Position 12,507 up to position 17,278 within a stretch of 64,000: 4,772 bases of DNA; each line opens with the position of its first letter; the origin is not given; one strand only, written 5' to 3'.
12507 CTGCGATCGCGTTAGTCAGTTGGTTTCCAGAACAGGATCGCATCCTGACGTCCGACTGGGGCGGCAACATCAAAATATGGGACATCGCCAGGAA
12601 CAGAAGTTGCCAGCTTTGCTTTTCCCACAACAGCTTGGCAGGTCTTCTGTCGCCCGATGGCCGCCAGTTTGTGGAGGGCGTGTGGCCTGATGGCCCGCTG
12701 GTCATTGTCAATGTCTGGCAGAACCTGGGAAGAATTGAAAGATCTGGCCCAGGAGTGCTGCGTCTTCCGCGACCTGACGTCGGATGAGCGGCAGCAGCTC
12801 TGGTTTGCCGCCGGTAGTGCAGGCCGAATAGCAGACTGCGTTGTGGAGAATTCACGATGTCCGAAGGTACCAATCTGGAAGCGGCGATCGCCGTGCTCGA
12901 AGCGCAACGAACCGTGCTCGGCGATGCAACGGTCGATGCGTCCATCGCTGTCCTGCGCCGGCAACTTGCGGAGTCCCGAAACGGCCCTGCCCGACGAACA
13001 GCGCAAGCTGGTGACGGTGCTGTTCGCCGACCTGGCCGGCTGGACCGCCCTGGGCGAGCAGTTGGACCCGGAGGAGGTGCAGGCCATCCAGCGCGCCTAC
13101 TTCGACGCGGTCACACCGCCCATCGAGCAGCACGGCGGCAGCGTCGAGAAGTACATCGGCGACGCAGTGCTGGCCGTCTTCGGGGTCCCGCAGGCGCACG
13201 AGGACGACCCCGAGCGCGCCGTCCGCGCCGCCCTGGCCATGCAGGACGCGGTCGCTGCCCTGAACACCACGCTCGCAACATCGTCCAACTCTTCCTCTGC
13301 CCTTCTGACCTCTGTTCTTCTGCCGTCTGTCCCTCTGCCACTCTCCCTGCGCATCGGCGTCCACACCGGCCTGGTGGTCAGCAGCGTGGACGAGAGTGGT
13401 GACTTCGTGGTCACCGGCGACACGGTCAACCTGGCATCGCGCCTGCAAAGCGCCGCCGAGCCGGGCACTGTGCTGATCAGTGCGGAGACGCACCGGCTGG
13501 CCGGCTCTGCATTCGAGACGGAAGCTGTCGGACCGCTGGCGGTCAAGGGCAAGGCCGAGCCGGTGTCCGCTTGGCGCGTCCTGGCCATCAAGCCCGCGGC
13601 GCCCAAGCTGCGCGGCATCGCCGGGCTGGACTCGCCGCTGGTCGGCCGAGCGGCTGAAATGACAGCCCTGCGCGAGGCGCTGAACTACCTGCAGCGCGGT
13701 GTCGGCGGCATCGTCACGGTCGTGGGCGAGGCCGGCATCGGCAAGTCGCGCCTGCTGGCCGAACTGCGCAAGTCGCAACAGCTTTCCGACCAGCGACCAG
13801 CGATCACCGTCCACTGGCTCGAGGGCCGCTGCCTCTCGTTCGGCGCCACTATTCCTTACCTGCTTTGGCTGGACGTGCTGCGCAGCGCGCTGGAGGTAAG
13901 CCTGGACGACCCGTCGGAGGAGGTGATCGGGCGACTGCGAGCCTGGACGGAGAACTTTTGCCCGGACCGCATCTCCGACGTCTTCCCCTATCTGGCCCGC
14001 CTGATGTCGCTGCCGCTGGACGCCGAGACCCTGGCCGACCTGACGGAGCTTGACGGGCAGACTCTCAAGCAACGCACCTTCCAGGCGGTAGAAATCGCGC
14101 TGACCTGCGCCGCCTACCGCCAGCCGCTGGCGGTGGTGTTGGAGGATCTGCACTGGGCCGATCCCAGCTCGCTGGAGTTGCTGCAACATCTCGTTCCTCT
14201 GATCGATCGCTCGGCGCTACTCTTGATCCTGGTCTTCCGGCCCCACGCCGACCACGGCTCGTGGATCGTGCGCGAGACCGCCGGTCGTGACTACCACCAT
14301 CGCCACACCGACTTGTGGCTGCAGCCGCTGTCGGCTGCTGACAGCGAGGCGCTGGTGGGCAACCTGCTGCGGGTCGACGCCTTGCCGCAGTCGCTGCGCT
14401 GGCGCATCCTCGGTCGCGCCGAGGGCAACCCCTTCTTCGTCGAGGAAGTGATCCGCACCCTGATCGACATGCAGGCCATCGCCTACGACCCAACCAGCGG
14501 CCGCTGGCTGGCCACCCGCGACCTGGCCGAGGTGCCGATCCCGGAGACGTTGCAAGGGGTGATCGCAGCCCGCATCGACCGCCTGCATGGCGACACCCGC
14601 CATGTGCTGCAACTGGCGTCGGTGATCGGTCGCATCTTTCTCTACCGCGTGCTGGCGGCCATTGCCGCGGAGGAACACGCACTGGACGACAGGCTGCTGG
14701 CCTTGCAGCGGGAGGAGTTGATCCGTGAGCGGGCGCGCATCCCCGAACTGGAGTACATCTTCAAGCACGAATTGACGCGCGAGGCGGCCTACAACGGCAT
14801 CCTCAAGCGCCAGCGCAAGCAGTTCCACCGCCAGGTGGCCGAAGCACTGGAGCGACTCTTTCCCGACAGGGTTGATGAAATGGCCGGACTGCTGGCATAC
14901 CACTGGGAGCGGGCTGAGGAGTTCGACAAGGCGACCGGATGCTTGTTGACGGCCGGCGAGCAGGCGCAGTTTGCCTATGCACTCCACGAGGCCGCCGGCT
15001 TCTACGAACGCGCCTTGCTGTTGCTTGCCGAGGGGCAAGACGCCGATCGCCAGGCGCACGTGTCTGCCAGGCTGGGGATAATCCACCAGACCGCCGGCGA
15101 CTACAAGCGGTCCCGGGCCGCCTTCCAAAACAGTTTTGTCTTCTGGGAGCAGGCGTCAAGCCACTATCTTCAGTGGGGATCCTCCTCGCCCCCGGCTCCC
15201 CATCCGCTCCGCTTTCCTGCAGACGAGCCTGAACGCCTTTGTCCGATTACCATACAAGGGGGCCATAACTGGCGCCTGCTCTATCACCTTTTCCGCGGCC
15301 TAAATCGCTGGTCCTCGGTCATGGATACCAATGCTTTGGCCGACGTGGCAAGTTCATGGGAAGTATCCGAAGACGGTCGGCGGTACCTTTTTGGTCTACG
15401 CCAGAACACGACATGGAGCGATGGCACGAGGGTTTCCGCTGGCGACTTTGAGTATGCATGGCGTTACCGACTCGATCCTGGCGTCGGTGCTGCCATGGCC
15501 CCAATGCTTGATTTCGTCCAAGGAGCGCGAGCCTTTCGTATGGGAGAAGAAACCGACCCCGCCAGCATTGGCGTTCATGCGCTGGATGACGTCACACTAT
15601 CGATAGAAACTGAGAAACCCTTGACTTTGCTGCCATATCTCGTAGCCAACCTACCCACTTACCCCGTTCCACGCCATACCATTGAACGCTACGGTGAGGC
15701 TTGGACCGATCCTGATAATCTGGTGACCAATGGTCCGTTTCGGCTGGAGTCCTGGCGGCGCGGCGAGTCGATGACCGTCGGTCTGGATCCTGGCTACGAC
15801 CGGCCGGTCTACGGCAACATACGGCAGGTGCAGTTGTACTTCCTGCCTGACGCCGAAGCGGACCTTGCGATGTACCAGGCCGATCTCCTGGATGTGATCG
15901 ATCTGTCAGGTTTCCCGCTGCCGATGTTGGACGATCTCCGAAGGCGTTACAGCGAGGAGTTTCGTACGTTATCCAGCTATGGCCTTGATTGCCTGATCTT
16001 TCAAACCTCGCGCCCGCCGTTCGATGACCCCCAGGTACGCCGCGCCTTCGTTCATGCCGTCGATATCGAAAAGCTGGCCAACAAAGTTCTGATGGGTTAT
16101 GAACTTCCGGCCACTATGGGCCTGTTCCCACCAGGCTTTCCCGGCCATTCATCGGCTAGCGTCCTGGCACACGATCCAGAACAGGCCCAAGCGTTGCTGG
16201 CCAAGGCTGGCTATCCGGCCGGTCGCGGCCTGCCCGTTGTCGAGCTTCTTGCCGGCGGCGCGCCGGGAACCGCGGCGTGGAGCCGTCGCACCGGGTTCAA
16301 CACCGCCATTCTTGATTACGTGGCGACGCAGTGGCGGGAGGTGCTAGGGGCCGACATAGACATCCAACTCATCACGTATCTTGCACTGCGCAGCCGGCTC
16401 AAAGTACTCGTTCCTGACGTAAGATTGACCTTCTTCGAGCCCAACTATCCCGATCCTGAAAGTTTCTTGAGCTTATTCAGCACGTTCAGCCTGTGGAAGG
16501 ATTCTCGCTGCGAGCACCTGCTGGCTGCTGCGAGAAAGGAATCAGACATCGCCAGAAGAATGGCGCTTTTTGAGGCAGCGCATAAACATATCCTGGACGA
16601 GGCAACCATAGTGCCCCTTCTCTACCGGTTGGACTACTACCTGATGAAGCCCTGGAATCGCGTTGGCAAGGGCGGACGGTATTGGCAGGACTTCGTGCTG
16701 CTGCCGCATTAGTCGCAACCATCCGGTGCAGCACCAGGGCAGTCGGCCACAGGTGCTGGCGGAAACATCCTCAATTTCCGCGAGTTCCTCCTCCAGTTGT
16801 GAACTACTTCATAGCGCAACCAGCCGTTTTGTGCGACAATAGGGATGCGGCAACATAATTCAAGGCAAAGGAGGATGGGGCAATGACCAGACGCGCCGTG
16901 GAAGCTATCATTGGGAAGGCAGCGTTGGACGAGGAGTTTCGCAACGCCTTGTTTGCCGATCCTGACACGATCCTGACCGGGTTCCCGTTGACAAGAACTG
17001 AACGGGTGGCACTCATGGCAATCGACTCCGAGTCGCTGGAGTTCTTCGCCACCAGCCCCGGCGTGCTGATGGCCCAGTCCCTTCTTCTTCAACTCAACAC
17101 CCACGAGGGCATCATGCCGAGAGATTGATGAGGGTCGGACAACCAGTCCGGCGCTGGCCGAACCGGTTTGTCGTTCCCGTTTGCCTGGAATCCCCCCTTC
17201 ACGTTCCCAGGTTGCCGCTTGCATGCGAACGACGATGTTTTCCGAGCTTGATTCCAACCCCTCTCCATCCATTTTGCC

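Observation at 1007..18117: Crp-bracketed cyclic-nucleotide island: two Crp + small-peptide modules flank an RRE-like M50 protease and three consecutive cyclase-STAND genes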

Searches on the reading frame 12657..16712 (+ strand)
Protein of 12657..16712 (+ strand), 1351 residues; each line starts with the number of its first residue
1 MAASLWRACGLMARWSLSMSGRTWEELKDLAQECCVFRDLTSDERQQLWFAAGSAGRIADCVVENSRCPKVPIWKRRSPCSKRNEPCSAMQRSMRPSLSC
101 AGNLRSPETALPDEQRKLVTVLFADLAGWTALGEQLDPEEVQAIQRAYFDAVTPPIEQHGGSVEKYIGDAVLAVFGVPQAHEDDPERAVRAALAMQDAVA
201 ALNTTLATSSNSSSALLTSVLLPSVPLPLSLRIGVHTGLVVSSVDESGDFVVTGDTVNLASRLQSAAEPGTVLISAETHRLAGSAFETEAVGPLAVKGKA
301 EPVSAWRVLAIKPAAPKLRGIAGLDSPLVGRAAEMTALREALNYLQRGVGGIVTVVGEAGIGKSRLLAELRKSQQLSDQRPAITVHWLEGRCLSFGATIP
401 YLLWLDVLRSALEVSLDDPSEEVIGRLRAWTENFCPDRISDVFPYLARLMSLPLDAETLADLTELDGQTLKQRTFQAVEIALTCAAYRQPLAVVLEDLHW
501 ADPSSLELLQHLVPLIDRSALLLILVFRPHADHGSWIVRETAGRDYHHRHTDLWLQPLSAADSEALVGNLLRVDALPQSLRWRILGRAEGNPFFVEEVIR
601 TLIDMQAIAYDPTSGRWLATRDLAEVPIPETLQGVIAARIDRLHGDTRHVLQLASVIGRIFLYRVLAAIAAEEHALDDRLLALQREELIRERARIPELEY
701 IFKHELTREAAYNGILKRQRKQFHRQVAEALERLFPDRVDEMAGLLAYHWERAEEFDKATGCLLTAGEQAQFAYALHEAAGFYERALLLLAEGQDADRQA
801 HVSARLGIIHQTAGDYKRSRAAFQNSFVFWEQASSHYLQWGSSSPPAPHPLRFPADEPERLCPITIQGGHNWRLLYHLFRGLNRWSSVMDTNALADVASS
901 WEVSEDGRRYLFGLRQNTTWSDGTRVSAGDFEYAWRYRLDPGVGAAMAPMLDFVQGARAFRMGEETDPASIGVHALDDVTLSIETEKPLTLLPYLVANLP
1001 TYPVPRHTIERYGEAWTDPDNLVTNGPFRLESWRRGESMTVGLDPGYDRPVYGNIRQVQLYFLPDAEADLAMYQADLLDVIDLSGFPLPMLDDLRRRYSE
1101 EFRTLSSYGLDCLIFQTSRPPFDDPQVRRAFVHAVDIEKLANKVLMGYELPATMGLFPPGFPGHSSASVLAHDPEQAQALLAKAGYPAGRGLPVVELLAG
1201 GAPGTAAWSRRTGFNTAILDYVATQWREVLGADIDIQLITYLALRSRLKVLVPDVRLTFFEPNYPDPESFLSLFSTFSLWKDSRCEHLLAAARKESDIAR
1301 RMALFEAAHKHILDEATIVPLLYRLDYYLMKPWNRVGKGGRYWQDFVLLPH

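Call 4: search_protein_families(library=pfam, proteins=[window:12657-16712:+], max_evalue=0.01)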
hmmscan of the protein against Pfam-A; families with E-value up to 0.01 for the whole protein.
window:12657-16712:+ (1351 aa): 5 families
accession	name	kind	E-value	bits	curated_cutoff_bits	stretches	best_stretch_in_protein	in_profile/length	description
PF00496.27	SBP_bac_5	-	7.3e-60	203.4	32.4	1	896-1275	5-361/368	Bacterial extracellular solute-binding proteins, family 5 Middle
PF00211.25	Guanylate_cyc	-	1.7e-25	90.1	21.9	1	114-301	4-175/183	Adenylate and Guanylate cyclase catalytic domain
PF13191.12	AAA_16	-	3.2e-24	86.7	32.6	1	327-524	1-167/167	AAA ATPase domain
PF13401.12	AAA_22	-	1.3e-05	26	27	1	350-532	5-127/130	AAA domain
PF10923.14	BrxC_BrxD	-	0.0034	16.8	22.2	1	323-373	22-72/414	BREX system ATP-binding protein BrxC/D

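Call 10: search_protein_families(library=ncbifam, proteins=[window:12657-16712:+], max_evalue=0.01)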
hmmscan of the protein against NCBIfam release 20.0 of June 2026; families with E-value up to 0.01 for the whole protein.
window:12657-16712:+ (1351 aa): 12 families
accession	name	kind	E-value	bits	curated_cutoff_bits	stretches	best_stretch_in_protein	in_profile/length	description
TIGR03903.1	TOMM_kin_cyc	equivalog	2e-85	287.7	705.75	1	130-805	303-935/1267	TOMM system kinase/cyclase fusion protein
NF007287.0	PRK09755.1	equivalog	4.9e-46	157.7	1098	1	858-1334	43-513/535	ABC transporter substrate-binding protein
NF011684.0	PRK15104.1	equivalog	1.5e-44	152.7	947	1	856-1334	47-521/543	oligopeptide ABC transporter substrate-binding protein OppA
NF045467.1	Opp4A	equivalog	1.3e-17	63.3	650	2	895-1040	80-225/556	oligopeptide ABC transporter substrate-binding protein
TIGR02294.1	nickel_nikA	equivalog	4.4e-16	58.5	393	2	1023-1278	163-418/501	nickel ABC transporter substrate-binding protein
NF011942.0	PRK15413.1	equivalog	3.6e-15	55.6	594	1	897-1189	75-346/512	glutathione ABC transporter substrate-binding protein GsiB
NF045468.1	Opp5A_nikA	equivalog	6.2e-14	51.4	600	1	1020-1188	156-320/488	nickel ABC transporter substrate-binding protein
NF043070.1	DppA_dipep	equivalog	1.8e-11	43.3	1005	1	1022-1316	207-498/535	dipeptide ABC transporter periplasmic-binding protein DppA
TIGR04028.1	SBP_KPN_01854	hypoth_equivalog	2.3e-11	42.9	468.5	1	1112-1190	257-335/509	TIGR04028 family ABC transporter substrate-binding protein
NF047575.1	opine_bind_CntA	exception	5e-08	31.9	800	1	897-928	81-112/535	staphylopine-dependent metal ABC transporter substrate-binding lipoprotein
NF011689.0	PRK15109.1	equivalog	9.2e-08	31.2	560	1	1109-1325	296-511/547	ABC transporter substrate-binding protein SapA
NF058673.1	LipAdnlyCyLipJMY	equivalog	4.9e-05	22.2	800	0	207-300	350-441/449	bifunctional lipase/adenylate cyclase LipJ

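Call 58: search_protein_families(library=padloc, proteins=[window:12657-16712:+], max_evalue=0.001)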
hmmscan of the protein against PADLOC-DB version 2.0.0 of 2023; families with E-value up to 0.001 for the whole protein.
window:12657-16712:+ (1351 aa): 8 families
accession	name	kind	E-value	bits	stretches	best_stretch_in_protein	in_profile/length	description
PDLC02367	PycC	-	1.5e-17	61.8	1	119-280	44-190/226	-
PDLC00734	PycC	-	1.8e-15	54.9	1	105-281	177-343/374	Pycsar cyclase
PDLC00766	PycC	-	9e-12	42.9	1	119-279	44-192/232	Pycsar cyclase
PDLC02370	PycC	-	1.3e-08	32.6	1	115-274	78-230/340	-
PDLC00764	PycC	-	7.2e-06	23.2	1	115-184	91-160/449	Pycsar cyclase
PDLC00765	PycC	-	2.2e-05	21.7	1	121-280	260-410/477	Pycsar cyclase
PDLC02369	PycC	-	4.1e-05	21.2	1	119-279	47-188/248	-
PDLC02366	PycC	-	0.00036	17.6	1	119-286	278-437/486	-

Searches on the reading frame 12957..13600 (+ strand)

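Call 68: search_solved_structures(query=window:12957-13600:+, max_evalue=0.00001, show_alignments=2)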
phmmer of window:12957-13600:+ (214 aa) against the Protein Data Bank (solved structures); distinct sequences matched with E-value up to 0.00001: 50.
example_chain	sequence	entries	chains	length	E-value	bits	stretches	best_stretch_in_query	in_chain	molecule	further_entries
3r5g_A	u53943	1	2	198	1.1e-25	93.9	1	14-209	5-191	CyaB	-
2w01_A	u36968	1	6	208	2.1e-24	89.7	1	15-211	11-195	ADENYLATE CYCLASE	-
6fht_A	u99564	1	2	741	6.3e-24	88.2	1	4-211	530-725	Bacteriophytochrome,Adenylate cyclase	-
1wc0_A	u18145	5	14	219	2.5e-20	76.4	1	15-181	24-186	ADENYLATE CYCLASE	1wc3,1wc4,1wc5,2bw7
1wc1_A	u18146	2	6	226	2.9e-20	76.2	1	15-181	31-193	ADENYLATE CYCLASE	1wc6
5oyh_A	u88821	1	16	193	1.1e-14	58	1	16-206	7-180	Nucleotide cyclase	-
6sir_A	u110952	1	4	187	1.3e-14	57.7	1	15-206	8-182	Nucleotide cyclase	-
4p2m_A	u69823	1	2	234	2.3e-14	56.9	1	3-102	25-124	Adenylate cyclase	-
7yz9_A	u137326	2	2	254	3.3e-14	56.4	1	3-102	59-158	Adenylate cyclase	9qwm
4p2x_A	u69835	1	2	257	3.4e-14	56.4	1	3-102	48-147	Adenylate cyclase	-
6aoa_A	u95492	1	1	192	3.6e-14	56.3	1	129-206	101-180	Bacterio-rhodopsin/guanylyl cyclase 1 fusion protein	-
4p2f_A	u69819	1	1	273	5.5e-14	55.7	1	3-102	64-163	Adenylate cyclase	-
6ao9_A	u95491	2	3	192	6.1e-14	55.6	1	129-206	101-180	Bacterio-rhodopsin/guanylyl cyclase 1 fusion protein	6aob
7yzi_A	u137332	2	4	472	1.1e-13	54.8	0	3-102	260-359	Adenylate cyclase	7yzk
1yk9_A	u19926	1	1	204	3.7e-13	53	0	128-209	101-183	Adenylate cyclase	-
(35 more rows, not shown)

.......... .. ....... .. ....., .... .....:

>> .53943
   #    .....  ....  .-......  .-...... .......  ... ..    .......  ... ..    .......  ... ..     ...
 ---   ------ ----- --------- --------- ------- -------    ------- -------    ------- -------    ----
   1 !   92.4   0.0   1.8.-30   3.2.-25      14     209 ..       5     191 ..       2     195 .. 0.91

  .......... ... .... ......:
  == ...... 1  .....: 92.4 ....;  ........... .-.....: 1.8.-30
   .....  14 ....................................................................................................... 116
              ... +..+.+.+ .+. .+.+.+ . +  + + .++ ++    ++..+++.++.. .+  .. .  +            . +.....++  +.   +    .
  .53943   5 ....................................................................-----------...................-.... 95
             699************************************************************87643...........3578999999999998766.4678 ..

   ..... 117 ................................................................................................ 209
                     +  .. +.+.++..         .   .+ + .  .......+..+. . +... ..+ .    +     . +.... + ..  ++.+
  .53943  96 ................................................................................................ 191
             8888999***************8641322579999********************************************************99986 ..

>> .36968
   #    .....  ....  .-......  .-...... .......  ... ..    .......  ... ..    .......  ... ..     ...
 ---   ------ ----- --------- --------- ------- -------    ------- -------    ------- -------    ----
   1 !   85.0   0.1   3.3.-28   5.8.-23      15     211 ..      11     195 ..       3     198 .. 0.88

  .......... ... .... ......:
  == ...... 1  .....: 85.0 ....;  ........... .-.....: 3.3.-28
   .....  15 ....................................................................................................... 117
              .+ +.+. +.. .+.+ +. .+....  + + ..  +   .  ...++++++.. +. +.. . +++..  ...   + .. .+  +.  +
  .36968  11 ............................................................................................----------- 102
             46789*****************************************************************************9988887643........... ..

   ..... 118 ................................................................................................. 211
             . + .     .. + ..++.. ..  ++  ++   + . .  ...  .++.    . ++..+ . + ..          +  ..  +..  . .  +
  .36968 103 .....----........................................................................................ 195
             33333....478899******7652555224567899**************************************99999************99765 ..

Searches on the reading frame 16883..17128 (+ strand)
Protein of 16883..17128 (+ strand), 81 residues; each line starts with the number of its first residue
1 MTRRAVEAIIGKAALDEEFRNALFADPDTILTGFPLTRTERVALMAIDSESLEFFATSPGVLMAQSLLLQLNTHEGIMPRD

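Call 4: search_protein_families(library=pfam, proteins=[window:16883-17128:+], max_evalue=0.01)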
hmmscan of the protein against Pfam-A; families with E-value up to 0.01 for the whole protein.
window:16883-17128:+ (81 aa): 2 families
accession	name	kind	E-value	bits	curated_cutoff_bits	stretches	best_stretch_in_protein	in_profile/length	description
PF14407.11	Frankia_peptide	-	3.5e-07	30.8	48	1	5-57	1-55/63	Ribosomally synthesized peptide prototyped by Frankia Franean1_4349.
PF19398.4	DurB-like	-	0.0055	17.4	26.6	1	6-53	3-49/81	Lantibiotic duramycin B-like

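Call 10: search_protein_families(library=ncbifam, proteins=[window:16883-17128:+], max_evalue=0.01)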
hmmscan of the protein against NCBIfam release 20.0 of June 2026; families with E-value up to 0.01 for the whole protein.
window:16883-17128:+ (81 aa): 2 families
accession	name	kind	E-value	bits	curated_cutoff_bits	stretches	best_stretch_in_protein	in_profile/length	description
NF038399.1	NH_RiPP_Os17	domain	1.9e-16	59.9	40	1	4-57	1-56/63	Os1348 family NHLP clan protein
TIGR03793.1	leader_NHLP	domain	0.002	17.9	50.9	1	6-32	6-32/77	NHLP leader peptide family RiPP precursor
